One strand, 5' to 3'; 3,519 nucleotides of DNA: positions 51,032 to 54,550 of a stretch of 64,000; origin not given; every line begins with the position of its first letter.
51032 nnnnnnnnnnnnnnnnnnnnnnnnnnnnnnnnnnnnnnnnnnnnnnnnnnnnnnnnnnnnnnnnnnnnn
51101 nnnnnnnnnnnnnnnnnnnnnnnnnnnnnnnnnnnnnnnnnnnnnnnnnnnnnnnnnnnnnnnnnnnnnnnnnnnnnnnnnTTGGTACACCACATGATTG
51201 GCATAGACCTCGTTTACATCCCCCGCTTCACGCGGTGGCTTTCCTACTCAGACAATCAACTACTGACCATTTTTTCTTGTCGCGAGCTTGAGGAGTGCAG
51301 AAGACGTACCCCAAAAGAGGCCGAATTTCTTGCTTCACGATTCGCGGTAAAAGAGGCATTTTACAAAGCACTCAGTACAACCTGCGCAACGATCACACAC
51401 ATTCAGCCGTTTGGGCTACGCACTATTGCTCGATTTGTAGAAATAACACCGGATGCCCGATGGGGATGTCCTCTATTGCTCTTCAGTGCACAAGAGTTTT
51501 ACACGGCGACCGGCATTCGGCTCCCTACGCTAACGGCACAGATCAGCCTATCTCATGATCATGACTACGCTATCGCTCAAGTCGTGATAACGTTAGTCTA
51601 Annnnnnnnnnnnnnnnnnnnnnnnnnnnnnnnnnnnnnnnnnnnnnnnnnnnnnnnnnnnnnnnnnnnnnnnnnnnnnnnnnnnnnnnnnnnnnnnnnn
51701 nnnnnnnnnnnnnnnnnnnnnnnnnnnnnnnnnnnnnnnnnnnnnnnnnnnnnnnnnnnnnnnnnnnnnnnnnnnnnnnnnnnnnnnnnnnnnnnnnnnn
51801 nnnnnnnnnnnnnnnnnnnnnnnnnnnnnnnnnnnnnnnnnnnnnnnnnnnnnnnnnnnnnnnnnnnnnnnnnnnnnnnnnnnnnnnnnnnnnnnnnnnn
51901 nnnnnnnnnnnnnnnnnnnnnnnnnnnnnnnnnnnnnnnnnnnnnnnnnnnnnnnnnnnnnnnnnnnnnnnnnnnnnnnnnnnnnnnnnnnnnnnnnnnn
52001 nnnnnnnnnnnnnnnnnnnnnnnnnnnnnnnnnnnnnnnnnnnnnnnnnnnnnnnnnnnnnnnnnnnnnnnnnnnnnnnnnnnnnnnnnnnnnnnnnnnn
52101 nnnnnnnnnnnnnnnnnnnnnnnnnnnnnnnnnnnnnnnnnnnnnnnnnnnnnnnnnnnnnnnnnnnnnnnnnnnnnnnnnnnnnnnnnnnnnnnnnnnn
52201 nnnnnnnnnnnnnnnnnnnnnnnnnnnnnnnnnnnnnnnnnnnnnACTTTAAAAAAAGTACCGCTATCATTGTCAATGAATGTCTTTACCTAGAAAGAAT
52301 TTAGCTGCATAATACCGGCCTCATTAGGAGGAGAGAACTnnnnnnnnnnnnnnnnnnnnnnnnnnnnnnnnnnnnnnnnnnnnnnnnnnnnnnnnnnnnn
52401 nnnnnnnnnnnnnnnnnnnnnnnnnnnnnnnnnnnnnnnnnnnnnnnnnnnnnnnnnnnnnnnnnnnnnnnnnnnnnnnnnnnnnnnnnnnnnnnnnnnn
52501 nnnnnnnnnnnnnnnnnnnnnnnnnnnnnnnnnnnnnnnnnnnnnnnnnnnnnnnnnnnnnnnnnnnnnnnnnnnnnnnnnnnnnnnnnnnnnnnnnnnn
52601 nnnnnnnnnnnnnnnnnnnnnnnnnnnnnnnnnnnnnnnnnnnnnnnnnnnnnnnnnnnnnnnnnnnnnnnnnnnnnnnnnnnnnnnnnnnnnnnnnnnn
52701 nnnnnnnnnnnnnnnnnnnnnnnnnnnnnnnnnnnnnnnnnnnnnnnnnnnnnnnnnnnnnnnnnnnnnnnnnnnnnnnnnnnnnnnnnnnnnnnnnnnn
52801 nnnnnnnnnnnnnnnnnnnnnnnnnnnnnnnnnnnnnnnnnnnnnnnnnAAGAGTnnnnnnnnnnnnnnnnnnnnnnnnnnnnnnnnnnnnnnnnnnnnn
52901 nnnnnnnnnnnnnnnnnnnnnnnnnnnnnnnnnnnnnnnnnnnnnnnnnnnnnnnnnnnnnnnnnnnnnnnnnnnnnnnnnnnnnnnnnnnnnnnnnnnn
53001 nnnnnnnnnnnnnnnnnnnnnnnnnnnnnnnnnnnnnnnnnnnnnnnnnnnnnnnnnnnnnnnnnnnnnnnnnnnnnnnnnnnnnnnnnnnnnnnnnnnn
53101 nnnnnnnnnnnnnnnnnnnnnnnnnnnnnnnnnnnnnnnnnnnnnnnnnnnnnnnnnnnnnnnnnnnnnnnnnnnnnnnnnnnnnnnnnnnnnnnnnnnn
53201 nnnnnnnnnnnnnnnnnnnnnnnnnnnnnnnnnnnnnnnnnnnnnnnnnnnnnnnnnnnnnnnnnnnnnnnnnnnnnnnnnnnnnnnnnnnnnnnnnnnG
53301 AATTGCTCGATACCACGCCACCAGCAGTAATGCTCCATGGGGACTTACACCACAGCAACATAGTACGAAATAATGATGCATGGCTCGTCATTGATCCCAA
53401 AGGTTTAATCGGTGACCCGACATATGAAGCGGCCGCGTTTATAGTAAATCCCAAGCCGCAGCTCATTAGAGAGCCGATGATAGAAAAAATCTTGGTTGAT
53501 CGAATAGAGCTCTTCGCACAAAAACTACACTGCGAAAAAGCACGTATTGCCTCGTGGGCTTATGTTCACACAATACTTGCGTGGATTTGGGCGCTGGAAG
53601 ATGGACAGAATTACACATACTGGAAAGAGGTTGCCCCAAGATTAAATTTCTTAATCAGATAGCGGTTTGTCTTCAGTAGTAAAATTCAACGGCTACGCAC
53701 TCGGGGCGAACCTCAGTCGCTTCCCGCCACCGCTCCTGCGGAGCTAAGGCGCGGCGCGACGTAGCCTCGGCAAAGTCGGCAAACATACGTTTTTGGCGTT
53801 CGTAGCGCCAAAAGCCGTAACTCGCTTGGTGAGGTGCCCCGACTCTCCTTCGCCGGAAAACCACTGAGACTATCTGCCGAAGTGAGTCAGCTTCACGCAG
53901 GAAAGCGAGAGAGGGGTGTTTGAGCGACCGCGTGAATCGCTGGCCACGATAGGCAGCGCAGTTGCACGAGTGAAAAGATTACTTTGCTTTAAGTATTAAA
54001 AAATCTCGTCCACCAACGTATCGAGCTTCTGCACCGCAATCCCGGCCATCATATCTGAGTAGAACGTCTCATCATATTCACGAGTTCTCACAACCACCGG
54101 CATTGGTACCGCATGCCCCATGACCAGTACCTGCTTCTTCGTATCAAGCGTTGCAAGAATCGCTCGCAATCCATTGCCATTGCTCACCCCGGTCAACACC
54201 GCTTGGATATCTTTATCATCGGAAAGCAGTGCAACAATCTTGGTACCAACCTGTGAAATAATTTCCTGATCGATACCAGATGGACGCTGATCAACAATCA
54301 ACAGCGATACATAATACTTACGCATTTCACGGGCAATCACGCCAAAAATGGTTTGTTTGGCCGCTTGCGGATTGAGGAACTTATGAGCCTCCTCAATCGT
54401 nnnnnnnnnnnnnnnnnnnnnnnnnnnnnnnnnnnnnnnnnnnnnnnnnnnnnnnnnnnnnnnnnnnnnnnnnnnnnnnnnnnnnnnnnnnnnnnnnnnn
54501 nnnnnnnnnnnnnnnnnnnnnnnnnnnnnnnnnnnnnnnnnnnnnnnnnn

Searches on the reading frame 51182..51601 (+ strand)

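Call 70: search_protein_families(library=pfam, proteins=[window:51182-51601:+], max_evalue=0.001)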
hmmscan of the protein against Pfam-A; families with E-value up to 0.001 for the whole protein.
window:51182-51601:+ (139 aa): 1 family
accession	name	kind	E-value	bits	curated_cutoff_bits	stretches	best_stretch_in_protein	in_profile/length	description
PF01648.25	ACPS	-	1.8e-10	41.2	25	1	6-74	2-68/111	4'-phosphopantetheinyl transferase superfamily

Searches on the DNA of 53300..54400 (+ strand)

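Call 4: search_rna_families(source=window, start=53300, end=54400, threshold=evalue, max_evalue=10, show_alignments=3)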
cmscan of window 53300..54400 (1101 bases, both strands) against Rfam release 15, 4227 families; matches with E-value up to 10: 3.
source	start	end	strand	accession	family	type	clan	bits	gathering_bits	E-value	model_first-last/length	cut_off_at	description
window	53471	53512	+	RF00150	SNORD42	Gene; snRNA; snoRNA; CD-box;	-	18.1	39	8.8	1-68/68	no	Small nucleolar RNA SNORD42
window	54088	54186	-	RF00843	mir-228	Gene; miRNA;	CL00093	15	45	4.6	1-85/85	no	mir-228 microRNA precursor family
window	54344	54385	+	RF01119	sR32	Gene; snRNA; snoRNA; CD-box;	-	11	40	4.8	1-57/57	no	Small nucleolar RNA sR32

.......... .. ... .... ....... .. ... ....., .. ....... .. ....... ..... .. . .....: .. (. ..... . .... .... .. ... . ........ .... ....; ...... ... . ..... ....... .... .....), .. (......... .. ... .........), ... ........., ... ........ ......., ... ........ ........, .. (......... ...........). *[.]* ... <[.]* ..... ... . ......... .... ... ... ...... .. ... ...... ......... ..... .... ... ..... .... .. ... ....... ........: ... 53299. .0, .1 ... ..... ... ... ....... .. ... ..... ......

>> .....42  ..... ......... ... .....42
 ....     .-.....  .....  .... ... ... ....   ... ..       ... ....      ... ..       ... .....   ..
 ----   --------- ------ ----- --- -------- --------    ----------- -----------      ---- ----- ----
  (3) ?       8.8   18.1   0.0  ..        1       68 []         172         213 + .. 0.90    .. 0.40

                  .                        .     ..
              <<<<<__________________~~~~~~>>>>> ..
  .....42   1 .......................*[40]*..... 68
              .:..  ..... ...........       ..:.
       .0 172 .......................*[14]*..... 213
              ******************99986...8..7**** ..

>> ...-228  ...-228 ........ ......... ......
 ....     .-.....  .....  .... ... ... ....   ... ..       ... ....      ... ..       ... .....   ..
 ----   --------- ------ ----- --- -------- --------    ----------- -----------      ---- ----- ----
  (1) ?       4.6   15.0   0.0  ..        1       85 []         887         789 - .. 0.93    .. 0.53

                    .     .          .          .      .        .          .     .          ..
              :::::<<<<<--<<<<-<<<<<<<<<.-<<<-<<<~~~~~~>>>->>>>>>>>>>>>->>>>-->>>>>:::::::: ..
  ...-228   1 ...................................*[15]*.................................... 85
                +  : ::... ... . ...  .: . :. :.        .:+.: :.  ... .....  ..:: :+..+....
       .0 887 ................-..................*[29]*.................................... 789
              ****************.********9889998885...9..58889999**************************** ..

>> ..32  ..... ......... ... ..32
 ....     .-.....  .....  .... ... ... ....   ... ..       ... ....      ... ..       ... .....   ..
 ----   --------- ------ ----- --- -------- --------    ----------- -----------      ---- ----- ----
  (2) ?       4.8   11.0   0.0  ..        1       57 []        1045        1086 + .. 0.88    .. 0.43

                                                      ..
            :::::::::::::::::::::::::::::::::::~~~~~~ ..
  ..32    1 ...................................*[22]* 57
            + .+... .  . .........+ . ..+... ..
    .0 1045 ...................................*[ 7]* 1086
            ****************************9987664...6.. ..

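Call 9: search_dna_similar(query=window:53663-53995:+, collection=plasmids, mode=distant)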
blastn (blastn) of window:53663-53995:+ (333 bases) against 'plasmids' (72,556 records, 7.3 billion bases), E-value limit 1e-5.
No match.

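Call 10: search_dna_similar(query=window:53663-53995:+, collection=phages, mode=distant)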
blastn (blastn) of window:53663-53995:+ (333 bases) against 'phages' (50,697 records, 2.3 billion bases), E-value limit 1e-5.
No match.

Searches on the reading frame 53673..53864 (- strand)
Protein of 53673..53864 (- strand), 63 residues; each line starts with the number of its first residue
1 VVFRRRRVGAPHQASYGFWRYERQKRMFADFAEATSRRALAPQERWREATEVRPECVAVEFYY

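Call 11: search_protein_families(library=pfam, proteins=[window:53673-53864:-], max_evalue=0.01)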
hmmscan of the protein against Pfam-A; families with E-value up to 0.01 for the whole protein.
window:53673-53864:- (63 aa): 0 families

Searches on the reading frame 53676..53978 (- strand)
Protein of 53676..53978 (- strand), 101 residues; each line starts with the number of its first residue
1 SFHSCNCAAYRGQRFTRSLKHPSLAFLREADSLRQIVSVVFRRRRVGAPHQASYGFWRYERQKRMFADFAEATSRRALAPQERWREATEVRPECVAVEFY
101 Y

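Call 35: find_homologous_proteins(query=window:53676-53978:-, max_evalue=10)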
Query seq(101 aa): 3 candidates shared short words with the query, none scored E <= 10.
